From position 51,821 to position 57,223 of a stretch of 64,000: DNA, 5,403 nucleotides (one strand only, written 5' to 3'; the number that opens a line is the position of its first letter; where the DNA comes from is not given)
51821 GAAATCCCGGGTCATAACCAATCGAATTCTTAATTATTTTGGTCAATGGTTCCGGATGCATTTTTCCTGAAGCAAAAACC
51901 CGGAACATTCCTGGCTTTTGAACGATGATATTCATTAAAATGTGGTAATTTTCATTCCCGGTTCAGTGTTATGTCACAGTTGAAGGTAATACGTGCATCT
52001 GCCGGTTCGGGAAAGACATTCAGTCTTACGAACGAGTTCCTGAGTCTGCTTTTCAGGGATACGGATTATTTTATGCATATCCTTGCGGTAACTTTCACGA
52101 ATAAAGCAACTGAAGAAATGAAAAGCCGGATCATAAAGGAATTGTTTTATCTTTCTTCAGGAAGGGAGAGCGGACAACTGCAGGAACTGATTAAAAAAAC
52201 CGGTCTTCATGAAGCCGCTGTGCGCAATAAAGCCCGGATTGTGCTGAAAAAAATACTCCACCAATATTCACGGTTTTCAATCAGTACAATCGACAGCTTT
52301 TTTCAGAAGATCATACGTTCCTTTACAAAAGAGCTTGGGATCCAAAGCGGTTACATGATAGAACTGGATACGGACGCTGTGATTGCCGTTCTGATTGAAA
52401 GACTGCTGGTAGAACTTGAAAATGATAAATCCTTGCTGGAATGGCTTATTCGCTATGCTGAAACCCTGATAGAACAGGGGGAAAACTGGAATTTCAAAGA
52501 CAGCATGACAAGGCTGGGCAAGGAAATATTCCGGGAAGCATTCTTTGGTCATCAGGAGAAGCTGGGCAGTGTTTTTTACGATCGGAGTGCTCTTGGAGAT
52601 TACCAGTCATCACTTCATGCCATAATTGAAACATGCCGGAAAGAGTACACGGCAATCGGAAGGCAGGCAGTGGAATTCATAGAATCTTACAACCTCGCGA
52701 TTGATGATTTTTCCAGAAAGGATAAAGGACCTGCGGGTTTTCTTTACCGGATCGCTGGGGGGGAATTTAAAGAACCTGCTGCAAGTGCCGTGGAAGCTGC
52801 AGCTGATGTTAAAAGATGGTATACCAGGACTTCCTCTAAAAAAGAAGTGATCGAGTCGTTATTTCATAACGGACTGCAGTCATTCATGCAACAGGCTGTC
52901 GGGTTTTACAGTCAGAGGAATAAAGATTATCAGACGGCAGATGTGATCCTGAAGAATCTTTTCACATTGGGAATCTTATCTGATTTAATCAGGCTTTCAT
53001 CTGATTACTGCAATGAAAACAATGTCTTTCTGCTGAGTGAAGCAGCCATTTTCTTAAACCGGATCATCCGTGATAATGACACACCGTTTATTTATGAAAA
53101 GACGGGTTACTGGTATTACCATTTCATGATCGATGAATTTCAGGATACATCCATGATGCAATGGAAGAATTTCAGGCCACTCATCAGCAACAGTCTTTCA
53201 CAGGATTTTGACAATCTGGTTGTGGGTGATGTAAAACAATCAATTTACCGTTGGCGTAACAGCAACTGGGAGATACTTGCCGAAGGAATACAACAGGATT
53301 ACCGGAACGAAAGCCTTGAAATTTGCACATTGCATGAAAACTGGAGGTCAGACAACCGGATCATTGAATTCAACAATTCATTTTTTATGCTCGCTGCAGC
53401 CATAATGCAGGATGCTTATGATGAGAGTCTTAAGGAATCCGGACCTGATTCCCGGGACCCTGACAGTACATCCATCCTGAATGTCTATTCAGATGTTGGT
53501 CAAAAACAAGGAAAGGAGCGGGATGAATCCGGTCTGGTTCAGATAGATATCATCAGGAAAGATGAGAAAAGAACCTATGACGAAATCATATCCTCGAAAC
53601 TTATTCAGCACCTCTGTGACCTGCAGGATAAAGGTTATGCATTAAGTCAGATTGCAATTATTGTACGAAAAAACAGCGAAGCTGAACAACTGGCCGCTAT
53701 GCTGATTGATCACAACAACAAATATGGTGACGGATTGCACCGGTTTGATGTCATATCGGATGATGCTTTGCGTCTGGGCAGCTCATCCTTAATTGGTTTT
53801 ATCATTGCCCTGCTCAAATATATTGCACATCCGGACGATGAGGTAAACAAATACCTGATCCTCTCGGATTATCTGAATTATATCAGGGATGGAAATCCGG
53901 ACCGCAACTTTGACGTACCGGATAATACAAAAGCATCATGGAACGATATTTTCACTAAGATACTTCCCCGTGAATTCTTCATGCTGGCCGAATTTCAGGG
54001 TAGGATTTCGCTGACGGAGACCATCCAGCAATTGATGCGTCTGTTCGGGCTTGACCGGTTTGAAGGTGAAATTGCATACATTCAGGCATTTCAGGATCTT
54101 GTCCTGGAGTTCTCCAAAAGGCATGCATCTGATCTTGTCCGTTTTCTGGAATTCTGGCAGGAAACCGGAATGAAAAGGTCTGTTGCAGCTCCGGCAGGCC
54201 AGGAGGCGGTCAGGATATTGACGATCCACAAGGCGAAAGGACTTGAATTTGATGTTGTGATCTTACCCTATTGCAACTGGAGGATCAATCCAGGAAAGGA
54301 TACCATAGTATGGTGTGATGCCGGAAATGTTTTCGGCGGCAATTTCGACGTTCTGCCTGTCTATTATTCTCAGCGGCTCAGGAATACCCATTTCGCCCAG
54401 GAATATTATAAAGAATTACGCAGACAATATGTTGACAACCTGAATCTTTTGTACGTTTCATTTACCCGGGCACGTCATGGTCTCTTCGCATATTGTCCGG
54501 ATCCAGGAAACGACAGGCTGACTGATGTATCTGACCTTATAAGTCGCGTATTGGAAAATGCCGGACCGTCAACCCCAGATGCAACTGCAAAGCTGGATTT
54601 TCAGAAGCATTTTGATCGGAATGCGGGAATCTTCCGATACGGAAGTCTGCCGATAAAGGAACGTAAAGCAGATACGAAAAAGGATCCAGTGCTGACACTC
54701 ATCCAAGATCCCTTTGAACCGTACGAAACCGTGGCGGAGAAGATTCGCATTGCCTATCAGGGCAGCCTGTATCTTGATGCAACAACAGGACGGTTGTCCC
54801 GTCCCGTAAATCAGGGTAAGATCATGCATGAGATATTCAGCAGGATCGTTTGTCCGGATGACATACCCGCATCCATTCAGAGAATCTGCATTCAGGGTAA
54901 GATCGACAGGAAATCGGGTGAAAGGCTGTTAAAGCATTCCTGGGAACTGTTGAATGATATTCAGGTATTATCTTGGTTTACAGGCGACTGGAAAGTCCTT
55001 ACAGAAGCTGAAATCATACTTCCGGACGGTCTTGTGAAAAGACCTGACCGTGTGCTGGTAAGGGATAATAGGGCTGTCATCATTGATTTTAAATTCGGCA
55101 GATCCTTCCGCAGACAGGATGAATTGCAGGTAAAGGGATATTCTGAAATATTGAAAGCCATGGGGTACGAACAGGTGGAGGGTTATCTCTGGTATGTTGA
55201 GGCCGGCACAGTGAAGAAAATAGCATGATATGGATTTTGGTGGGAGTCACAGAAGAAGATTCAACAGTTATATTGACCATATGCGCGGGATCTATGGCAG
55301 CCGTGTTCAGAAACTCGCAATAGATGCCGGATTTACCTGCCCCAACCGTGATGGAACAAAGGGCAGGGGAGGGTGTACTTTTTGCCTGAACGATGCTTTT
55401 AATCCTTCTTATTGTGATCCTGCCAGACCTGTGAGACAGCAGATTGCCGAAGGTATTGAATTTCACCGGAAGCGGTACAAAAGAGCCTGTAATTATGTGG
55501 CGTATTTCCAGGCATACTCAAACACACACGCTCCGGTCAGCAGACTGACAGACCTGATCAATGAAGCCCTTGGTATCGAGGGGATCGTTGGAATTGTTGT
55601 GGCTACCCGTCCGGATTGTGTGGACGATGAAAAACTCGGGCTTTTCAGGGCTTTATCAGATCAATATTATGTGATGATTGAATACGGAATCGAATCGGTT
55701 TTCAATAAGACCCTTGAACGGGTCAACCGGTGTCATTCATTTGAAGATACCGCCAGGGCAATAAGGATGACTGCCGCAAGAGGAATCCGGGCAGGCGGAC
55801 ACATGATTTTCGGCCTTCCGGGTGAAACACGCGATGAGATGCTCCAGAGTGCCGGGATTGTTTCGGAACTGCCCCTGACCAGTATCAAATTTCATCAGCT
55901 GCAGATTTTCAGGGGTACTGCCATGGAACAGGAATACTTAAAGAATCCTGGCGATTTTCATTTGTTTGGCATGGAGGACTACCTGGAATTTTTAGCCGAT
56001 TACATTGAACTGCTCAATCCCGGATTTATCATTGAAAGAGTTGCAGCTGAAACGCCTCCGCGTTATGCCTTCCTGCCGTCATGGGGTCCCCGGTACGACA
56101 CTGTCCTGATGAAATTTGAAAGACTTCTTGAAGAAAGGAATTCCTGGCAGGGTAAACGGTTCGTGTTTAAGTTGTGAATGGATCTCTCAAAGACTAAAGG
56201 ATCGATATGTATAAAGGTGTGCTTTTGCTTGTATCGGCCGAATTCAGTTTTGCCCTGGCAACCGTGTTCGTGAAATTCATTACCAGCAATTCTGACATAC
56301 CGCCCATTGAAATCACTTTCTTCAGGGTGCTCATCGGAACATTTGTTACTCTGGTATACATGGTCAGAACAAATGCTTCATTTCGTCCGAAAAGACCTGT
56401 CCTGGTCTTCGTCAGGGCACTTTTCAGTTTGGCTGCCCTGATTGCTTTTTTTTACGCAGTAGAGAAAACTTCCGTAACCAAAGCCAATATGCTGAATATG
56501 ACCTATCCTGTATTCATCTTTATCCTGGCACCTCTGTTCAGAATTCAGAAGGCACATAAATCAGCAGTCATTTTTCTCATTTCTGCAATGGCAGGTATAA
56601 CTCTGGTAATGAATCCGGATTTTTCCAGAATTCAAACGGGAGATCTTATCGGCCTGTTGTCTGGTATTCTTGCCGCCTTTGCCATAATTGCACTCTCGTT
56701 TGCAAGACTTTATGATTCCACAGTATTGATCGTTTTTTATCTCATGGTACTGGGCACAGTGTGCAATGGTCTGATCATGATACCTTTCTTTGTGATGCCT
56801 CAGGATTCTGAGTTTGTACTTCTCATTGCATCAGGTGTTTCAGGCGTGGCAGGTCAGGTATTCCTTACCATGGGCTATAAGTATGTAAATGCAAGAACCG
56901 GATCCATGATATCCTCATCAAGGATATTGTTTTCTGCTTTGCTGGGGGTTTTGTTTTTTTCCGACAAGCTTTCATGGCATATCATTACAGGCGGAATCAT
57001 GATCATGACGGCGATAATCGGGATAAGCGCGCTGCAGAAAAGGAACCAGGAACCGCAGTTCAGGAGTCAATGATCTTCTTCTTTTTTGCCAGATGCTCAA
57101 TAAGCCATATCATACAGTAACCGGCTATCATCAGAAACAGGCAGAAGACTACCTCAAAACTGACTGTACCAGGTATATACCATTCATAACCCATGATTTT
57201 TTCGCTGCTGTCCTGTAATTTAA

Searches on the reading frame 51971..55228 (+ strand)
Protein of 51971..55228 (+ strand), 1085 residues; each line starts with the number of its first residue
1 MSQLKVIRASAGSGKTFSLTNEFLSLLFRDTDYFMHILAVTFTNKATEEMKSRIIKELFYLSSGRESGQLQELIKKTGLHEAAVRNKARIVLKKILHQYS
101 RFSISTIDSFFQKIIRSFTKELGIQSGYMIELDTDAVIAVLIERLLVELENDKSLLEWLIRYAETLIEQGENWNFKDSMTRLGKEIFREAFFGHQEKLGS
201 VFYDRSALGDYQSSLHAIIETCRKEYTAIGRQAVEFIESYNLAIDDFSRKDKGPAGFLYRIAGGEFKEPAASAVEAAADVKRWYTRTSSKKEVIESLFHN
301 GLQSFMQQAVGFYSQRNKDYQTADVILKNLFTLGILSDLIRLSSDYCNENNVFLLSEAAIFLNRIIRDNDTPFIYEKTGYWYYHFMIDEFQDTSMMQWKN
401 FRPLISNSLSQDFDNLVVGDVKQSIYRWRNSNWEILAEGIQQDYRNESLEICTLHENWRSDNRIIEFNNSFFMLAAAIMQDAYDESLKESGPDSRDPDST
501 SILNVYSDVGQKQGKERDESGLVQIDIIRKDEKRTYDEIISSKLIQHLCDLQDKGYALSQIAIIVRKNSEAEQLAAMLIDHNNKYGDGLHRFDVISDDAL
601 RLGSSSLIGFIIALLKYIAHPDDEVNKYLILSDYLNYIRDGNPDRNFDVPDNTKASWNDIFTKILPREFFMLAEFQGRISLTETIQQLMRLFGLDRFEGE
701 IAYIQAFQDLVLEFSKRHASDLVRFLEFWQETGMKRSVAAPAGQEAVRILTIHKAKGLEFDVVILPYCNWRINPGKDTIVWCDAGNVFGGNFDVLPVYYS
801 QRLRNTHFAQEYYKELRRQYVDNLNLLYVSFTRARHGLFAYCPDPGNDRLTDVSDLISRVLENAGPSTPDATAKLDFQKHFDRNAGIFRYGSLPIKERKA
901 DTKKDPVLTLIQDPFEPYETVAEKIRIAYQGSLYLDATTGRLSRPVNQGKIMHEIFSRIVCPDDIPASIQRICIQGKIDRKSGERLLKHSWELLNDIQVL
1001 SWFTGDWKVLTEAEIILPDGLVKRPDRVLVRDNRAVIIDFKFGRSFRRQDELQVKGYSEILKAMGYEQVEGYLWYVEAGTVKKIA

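Call 88: search_protein_families(library=pfam, proteins=[window:51971-55228:+], max_evalue=0.0001)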
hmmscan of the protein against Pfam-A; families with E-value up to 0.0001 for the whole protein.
window:51971-55228:+ (1085 aa): 5 families
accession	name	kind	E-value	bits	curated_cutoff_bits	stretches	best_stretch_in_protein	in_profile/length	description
PF00580.27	UvrD-helicase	-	3.2e-35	122.6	23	1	6-438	17-265/271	UvrD/REP helicase N-terminal domain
PF13361.12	UvrD_C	-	1.2e-21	78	25.6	2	699-839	236-344/350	UvrD-like helicase C-terminal domain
PF13538.12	UvrD_C_2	-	6.1e-10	39.2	27.4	0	747-767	2-24/52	UvrD-like helicase C-terminal domain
PF13245.12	AAA_19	-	1.7e-09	38.4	25.1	0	3-57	12-64/134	AAA domain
PF01930.23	Cas_Cas4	-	5.5e-05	23.7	22.7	0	1024-1084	55-114/160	Domain of unknown function DUF83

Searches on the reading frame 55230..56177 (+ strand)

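Call 88: search_protein_families(library=pfam, proteins=[window:55230-56177:+], max_evalue=0.0001)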
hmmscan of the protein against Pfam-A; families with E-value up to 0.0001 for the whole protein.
window:55230-56177:+ (315 aa): 2 families
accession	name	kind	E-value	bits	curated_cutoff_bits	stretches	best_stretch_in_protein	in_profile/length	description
PF16199.10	Radical_SAM_C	-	7.1e-16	58.5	31.9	1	218-290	3-74/85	Radical_SAM C-terminal domain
PF04055.27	Radical_SAM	-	1.5e-14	55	29.5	1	47-206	9-161/166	Radical SAM superfamily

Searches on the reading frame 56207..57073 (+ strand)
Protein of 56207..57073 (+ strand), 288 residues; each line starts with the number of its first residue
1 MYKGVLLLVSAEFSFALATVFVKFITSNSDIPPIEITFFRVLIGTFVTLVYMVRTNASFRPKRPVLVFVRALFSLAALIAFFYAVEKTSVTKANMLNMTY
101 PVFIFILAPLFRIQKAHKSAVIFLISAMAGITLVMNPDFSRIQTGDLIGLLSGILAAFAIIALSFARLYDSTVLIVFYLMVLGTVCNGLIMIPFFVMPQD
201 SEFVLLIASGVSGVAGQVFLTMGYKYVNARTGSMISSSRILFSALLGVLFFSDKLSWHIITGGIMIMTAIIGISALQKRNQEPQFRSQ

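Call 88: search_protein_families(library=pfam, proteins=[window:56207-57073:+], max_evalue=0.0001)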
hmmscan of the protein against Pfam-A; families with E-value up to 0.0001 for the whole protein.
window:56207-57073:+ (288 aa): 1 family
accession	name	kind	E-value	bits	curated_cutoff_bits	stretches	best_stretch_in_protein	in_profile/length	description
PF00892.27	EamA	-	1.4e-30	106.7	28.2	2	3-135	2-134/135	EamA-like transporter family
